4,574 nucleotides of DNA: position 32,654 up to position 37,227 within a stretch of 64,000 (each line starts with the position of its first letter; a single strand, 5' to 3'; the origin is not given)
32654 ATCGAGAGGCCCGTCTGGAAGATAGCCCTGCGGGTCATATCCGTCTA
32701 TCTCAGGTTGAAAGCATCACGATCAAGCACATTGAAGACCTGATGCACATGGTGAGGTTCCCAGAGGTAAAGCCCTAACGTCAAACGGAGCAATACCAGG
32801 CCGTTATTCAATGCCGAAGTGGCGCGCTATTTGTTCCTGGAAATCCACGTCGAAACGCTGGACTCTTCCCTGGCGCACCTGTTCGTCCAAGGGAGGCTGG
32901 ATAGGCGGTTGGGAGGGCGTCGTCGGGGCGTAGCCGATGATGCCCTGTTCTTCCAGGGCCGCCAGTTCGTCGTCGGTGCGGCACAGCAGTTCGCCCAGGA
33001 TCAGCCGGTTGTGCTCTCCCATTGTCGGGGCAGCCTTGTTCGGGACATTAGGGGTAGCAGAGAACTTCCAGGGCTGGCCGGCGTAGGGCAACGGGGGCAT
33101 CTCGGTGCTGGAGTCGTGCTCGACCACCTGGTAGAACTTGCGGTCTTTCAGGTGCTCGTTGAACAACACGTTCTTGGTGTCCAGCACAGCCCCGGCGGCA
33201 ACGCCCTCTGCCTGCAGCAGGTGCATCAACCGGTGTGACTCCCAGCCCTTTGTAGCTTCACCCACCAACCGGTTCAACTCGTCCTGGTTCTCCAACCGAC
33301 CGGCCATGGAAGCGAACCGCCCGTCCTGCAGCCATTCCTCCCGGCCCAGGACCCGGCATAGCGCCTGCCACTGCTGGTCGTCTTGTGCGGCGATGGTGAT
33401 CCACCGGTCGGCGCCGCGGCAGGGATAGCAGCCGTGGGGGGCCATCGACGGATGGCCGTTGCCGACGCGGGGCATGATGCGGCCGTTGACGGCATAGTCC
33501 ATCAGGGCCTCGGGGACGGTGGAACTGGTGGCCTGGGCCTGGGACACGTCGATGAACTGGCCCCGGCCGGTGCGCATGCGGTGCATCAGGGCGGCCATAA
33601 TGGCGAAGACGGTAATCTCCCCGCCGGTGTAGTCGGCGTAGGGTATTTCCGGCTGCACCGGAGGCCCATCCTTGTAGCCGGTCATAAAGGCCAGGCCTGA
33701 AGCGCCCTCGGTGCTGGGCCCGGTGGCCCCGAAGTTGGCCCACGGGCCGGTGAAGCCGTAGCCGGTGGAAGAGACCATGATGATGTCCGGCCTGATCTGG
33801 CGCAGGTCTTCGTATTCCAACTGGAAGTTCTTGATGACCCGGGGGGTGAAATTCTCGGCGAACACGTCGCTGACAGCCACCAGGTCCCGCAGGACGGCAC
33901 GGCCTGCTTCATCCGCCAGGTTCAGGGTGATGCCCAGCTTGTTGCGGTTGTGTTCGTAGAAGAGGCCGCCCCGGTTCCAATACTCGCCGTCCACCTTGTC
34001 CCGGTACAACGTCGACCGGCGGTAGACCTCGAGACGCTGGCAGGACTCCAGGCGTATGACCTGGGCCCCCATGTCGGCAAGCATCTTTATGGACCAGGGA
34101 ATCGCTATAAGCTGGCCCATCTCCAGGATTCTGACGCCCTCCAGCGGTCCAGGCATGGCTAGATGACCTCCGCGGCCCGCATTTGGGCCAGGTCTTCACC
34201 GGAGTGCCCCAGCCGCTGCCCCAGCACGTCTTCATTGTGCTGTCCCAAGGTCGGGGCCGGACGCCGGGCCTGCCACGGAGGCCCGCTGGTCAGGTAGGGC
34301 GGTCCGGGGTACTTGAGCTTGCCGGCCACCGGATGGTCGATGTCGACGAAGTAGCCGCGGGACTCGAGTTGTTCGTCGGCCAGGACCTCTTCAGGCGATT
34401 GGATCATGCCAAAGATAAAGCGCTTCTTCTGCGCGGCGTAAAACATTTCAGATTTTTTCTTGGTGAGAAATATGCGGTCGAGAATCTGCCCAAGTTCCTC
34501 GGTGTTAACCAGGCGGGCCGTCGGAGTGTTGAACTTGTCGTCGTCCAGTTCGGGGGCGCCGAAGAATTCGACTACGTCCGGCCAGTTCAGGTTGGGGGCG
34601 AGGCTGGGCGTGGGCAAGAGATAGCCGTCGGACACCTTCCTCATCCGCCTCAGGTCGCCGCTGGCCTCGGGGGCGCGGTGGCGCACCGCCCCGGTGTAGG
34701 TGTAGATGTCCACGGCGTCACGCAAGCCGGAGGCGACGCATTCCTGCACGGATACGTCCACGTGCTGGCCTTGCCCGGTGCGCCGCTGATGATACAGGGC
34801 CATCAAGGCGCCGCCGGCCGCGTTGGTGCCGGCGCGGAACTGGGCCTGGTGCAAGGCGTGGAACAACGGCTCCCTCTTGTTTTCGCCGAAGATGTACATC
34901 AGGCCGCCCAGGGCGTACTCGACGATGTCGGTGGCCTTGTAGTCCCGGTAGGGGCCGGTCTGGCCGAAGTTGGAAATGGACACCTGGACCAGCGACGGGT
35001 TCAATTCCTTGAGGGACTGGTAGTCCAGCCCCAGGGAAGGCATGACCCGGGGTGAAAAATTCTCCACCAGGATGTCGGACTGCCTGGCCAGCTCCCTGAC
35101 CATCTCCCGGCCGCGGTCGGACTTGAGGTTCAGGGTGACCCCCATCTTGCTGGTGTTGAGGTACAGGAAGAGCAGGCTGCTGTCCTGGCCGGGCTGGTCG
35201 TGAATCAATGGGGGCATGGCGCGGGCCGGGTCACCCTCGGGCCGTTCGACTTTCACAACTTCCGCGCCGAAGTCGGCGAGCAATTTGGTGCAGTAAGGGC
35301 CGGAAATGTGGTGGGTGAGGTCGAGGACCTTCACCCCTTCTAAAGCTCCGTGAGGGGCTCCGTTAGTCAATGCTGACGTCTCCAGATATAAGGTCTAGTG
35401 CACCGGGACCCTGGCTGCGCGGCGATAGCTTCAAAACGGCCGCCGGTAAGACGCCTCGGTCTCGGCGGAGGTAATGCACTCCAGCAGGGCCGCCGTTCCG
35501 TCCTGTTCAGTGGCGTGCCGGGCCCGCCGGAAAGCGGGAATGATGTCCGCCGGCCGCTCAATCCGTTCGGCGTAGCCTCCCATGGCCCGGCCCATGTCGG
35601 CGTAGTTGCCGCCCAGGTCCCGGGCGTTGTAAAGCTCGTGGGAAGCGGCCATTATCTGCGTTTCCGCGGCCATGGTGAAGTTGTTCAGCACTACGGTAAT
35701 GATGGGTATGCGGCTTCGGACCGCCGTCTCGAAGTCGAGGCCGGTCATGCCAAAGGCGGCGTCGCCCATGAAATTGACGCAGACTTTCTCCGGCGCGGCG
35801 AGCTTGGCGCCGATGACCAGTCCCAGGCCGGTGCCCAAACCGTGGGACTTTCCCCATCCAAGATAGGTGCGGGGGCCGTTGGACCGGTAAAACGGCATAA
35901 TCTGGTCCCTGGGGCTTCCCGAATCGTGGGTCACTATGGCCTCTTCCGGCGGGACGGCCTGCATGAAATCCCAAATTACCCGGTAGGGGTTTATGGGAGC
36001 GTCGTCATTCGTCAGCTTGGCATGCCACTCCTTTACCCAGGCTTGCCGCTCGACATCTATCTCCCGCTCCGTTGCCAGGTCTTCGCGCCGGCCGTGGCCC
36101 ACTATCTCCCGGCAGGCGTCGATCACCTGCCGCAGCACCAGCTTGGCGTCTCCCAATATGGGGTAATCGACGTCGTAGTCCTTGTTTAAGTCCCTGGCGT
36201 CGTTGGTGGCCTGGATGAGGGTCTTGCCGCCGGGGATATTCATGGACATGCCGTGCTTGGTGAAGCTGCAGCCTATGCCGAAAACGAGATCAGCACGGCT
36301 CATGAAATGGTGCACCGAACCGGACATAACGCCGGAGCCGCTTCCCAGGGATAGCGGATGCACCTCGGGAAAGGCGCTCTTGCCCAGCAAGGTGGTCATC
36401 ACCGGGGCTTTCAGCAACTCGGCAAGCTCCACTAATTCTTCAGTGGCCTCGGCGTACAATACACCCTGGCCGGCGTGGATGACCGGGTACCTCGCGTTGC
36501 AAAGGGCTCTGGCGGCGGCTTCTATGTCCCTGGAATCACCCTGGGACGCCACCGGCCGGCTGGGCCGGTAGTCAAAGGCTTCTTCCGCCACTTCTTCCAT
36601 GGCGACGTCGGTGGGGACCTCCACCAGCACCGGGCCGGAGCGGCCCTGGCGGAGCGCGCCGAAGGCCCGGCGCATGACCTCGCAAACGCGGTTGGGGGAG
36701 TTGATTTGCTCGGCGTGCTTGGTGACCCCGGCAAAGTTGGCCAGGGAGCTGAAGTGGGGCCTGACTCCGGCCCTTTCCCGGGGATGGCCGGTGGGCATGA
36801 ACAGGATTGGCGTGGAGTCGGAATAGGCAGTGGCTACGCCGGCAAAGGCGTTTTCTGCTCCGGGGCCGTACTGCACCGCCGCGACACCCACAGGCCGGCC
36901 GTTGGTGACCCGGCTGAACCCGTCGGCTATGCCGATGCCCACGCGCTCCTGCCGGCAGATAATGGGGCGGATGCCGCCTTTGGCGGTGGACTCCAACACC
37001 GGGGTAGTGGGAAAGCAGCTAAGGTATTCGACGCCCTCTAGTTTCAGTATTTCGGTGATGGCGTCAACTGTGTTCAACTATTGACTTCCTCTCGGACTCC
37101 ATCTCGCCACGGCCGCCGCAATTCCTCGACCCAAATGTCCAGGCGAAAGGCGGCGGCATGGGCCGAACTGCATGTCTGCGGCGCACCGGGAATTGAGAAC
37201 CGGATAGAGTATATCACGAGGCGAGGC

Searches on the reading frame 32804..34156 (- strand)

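Call 11: search_protein_families(library=pfam, proteins=[window:32804-34156:-], max_evalue=0.001)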
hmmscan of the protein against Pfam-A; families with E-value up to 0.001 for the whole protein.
window:32804-34156:- (450 aa): 1 family
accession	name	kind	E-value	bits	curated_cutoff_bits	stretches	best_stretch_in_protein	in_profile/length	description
PF02515.22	CoA_transf_3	-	9.5e-107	357.7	23.3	1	5-383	1-366/366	CoA-transferase family III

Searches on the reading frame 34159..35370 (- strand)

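Call 11: search_protein_families(library=pfam, proteins=[window:34159-35370:-], max_evalue=0.001)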
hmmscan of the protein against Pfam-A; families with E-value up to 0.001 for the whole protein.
window:34159-35370:- (403 aa): 1 family
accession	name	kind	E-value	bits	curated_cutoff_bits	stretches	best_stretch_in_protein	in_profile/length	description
PF02515.22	CoA_transf_3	-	1e-96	324.7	23.3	1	10-379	1-366/366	CoA-transferase family III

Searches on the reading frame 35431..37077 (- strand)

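Call 11: search_protein_families(library=pfam, proteins=[window:35431-37077:-], max_evalue=0.001)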
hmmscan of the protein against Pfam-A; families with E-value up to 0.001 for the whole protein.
window:35431-37077:- (548 aa): 3 families
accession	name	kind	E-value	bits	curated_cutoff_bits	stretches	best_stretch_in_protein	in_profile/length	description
PF00205.28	TPP_enzyme_M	-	4.6e-33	114.3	30.4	1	185-317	1-136/137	Thiamine pyrophosphate enzyme, central domain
PF02775.26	TPP_enzyme_C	-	1.8e-25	89.9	21.9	1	386-528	2-146/151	Thiamine pyrophosphate enzyme, C-terminal TPP binding domain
PF02776.23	TPP_enzyme_N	-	7.2e-20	71.4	26.8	1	1-106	1-107/119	Thiamine pyrophosphate enzyme, N-terminal TPP binding domain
